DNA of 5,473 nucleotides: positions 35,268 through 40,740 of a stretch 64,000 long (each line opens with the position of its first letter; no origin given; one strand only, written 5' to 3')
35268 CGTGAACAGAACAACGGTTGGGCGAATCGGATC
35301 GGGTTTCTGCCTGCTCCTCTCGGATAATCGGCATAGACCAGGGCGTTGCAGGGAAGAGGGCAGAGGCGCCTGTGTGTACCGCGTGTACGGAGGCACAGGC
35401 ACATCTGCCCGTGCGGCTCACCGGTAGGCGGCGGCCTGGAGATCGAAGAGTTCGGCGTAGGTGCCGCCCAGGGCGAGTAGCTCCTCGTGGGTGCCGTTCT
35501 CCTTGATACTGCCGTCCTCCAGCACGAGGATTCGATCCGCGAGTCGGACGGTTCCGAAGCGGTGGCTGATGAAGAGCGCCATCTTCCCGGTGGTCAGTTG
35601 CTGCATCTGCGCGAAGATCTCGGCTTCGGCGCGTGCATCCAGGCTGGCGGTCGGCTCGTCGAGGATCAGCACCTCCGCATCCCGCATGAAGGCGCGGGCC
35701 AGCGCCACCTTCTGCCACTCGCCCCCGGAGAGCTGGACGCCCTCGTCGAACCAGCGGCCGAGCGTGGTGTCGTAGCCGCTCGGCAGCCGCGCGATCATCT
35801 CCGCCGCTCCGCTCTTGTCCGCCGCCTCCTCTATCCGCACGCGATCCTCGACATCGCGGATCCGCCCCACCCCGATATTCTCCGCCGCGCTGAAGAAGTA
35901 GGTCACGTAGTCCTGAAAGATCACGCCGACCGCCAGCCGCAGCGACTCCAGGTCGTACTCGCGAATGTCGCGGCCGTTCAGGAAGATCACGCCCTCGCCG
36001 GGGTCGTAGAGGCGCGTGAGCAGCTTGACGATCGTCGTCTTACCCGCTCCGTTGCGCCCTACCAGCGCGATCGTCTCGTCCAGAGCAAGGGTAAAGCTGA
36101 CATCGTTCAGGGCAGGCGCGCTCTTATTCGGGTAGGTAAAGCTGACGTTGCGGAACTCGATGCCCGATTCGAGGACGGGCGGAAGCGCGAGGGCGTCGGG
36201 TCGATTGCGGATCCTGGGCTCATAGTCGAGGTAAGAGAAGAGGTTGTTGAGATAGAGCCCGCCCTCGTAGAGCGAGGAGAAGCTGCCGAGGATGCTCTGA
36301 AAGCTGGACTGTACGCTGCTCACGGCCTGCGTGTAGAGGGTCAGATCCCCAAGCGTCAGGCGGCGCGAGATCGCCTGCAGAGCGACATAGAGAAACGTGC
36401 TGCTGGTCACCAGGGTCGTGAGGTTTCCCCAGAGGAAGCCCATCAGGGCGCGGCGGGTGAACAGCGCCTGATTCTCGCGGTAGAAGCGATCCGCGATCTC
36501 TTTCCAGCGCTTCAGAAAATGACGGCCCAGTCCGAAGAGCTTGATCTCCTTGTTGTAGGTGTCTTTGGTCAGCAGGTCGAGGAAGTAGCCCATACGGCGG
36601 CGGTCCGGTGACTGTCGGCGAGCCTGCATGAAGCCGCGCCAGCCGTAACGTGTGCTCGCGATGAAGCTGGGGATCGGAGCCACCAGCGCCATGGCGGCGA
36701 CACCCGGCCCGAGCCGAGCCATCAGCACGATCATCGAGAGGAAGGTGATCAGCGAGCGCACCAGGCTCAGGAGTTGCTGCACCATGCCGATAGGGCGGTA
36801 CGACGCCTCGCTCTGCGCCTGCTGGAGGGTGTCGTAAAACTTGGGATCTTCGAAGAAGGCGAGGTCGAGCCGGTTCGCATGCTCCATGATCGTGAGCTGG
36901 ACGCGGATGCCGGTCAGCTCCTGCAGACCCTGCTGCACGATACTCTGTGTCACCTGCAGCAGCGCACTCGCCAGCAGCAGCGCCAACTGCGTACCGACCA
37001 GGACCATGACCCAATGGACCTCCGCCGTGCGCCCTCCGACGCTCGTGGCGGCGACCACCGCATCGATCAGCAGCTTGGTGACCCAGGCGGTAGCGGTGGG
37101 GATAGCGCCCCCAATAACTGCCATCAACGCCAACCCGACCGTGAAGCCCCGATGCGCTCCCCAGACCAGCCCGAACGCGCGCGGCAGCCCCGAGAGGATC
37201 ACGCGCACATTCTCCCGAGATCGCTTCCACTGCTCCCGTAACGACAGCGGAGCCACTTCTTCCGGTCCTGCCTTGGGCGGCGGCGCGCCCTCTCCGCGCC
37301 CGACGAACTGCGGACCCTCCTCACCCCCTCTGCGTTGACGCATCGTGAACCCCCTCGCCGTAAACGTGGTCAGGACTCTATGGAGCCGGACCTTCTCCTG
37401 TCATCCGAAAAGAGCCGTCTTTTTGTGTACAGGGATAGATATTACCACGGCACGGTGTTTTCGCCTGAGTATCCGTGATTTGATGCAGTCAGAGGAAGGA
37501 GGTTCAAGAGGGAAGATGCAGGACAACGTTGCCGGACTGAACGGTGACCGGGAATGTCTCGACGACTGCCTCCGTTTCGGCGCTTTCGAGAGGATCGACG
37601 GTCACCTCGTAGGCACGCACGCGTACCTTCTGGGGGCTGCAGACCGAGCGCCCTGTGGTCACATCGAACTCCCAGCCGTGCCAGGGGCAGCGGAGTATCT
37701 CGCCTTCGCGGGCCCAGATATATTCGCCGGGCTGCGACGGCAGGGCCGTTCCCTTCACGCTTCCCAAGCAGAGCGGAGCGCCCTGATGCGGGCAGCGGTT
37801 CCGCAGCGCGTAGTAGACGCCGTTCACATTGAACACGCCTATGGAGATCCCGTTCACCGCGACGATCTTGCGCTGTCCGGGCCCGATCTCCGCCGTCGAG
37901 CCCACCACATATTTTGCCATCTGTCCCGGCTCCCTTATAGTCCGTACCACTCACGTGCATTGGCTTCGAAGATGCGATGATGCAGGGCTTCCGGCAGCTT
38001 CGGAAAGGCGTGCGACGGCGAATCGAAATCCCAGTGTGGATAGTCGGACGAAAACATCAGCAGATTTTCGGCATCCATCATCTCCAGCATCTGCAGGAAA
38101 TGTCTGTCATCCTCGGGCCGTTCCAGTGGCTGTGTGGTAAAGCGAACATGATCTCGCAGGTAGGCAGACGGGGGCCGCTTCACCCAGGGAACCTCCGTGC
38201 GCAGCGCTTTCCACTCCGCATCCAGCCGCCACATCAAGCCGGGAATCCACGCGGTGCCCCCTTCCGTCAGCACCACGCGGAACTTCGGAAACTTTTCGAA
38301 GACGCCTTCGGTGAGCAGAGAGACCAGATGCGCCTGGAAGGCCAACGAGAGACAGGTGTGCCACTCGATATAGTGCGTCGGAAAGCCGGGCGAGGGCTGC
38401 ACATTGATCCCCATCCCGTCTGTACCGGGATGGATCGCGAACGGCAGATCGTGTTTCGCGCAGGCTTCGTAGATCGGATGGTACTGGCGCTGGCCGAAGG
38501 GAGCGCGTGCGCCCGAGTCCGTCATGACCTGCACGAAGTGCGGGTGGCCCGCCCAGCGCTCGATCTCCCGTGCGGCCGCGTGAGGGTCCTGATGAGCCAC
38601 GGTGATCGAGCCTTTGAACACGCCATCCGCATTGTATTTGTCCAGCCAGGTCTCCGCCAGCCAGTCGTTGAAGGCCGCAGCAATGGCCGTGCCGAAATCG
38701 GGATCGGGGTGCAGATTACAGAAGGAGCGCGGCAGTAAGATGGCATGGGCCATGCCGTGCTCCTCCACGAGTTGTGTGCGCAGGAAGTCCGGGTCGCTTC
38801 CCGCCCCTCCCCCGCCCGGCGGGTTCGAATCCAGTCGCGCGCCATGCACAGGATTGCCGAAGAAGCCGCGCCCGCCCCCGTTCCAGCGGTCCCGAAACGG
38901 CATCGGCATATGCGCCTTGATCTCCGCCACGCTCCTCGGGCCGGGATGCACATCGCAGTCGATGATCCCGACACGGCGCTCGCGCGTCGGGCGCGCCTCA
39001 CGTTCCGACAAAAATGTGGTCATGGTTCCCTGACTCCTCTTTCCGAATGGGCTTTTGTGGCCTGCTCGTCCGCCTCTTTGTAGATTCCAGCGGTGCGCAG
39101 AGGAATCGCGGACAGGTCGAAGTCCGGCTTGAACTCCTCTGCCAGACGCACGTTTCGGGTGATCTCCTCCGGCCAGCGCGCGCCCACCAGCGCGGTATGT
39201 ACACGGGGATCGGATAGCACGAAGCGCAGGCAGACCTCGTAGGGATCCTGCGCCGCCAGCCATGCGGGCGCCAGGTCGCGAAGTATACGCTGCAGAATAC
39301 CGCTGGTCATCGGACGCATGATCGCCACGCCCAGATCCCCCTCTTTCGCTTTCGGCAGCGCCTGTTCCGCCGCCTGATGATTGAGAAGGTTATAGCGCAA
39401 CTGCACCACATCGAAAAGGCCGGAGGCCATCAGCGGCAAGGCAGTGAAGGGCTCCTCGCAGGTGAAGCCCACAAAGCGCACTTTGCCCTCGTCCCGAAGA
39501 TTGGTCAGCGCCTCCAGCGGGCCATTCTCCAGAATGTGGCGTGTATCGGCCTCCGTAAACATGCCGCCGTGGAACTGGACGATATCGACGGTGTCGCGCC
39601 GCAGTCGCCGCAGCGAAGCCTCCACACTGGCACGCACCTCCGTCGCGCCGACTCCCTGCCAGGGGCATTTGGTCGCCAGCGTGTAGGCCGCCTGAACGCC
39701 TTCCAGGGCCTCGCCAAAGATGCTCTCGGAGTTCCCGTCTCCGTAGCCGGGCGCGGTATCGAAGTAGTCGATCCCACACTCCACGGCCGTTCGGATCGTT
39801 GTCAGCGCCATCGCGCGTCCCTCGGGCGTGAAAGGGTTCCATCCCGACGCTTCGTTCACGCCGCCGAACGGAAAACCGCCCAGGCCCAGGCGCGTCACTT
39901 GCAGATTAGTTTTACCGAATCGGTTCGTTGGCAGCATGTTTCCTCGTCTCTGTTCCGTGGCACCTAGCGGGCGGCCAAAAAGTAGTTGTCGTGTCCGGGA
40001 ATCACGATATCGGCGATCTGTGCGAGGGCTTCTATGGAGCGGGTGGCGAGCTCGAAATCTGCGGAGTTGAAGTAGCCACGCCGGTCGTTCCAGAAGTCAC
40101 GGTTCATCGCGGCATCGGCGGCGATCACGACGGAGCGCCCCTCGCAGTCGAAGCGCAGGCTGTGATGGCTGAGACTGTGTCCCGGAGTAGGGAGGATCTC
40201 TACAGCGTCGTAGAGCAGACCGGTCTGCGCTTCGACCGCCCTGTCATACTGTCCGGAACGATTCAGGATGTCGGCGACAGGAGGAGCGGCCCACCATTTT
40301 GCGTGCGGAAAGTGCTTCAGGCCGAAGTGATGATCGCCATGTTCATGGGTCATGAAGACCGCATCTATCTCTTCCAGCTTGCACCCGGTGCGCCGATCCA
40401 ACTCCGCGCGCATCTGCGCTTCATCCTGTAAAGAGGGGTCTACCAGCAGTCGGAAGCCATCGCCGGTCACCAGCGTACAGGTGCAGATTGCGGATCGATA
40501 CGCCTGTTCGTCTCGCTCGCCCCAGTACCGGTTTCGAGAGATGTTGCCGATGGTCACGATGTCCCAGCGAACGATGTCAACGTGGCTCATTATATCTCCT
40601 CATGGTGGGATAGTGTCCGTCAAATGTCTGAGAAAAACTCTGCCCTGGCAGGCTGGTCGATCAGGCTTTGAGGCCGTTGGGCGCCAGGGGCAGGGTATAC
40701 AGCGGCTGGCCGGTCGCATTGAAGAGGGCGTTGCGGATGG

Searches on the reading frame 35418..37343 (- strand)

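Call 3: search_protein_families(library=pfam, proteins=[window:35418-37343:-], max_evalue=0.01)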
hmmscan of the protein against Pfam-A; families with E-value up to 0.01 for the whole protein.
window:35418-37343:- (641 aa): 8 families
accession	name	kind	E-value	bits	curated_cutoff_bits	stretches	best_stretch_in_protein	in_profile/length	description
PF00005.33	ABC_tran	-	9.8e-32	110.8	25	1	412-566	1-137/137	ABC transporter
PF00664.28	ABC_membrane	-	7e-10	39.5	28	1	73-344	6-270/274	ABC transporter transmembrane region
PF13304.12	AAA_21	-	1.4e-06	29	27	1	426-460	3-37/304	AAA domain, putative AbiEii toxin, Type IV TA system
PF02463.25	SMC_N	-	3.2e-05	23.9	40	0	443-606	101-209/220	RecF/RecN/SMC N terminal domain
PF13175.12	AAA_15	-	0.00048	20.3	32.1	1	417-461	17-66/374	AAA ATPase domain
PF06414.18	Zeta_toxin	-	0.0065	16.4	22.3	0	425-463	19-57/199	Zeta toxin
PF07728.20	AAA_5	-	0.0077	16.7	22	0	426-466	3-43/139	AAA domain (dynein-related subfamily)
PF13401.12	AAA_22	-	0.0081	16.9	27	0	425-456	8-33/130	AAA domain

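Call 4: search_protein_families(library=padloc, proteins=[window:35418-37343:-], max_evalue=0.01)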
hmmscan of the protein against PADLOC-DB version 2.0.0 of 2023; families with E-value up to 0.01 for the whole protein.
window:35418-37343:- (641 aa): 11 families
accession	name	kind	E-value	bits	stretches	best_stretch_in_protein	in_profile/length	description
PDLC04135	mad3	-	1.6e-28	98.4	2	532-622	258-356/374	mads_3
PDLC02914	ATPase-Toprim_I-B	-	6.2e-09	33.5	2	414-446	15-49/443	-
PDLC04140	mad8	-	1.5e-07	29.3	1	411-594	16-232/314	mads_8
PDLC02980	AriA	-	3.7e-07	28.4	1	426-456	3-38/304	-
PDLC04164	AriA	-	1.1e-05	23.1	0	537-585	171-222/253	-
PDLC02979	AriA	-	0.00018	19.5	1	417-450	17-58/373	-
PDLC04894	PDC-S06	-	0.00096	15.8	0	552-600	526-575/740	-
PDLC00090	GajA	-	0.00097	15.9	1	417-446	19-48/659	AAA ATPase domain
PDLC04541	PDC-M25A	-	0.0013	15.9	1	415-467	14-68/380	-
PDLC03841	LeoBC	-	0.0058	13.8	0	424-459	79-101/601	-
PDLC00063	GajA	-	0.0072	12.9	0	412-448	14-49/679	AAA ATPase domain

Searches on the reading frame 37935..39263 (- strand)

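Call 95: search_protein_families(library=pfam, proteins=[window:37935-39263:-], max_evalue=0.01)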
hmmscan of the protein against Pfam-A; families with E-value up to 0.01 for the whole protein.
window:37935-39263:- (442 aa): 1 family
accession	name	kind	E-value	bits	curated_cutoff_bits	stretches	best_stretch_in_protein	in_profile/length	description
PF04909.20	Amidohydro_2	-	3.2e-39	135.9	26.4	1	101-442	1-289/289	Amidohydrolase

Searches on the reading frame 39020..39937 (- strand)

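Call 95: search_protein_families(library=pfam, proteins=[window:39020-39937:-], max_evalue=0.01)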
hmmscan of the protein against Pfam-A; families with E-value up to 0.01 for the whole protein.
window:39020-39937:- (305 aa): 1 family
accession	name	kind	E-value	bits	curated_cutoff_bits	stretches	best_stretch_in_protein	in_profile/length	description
PF00248.27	Aldo_ket_red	-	2.3e-35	122.5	24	2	17-217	2-199/291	Aldo/keto reductase family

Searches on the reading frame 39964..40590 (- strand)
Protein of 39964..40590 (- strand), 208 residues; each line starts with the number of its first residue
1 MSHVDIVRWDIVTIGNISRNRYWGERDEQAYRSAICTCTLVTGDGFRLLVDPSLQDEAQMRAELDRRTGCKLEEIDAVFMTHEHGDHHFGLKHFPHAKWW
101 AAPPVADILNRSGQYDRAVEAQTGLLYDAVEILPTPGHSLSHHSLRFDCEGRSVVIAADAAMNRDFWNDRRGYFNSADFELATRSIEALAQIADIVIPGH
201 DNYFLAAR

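Call 95: search_protein_families(library=pfam, proteins=[window:39964-40590:-], max_evalue=0.01)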
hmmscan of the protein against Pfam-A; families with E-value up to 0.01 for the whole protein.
window:39964-40590:- (208 aa): 3 families
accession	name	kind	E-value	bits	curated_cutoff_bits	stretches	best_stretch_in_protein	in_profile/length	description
PF00753.33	Lactamase_B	-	1.3e-16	61.6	22.7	1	35-200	5-196/196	Metallo-beta-lactamase superfamily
PF12706.13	Lactamase_B_2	-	2.2e-09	37.7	27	1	47-132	2-90/200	Beta-lactamase superfamily domain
PF13483.12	Lactamase_B_3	-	0.00012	22.5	24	1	37-88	8-50/160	Beta-lactamase superfamily domain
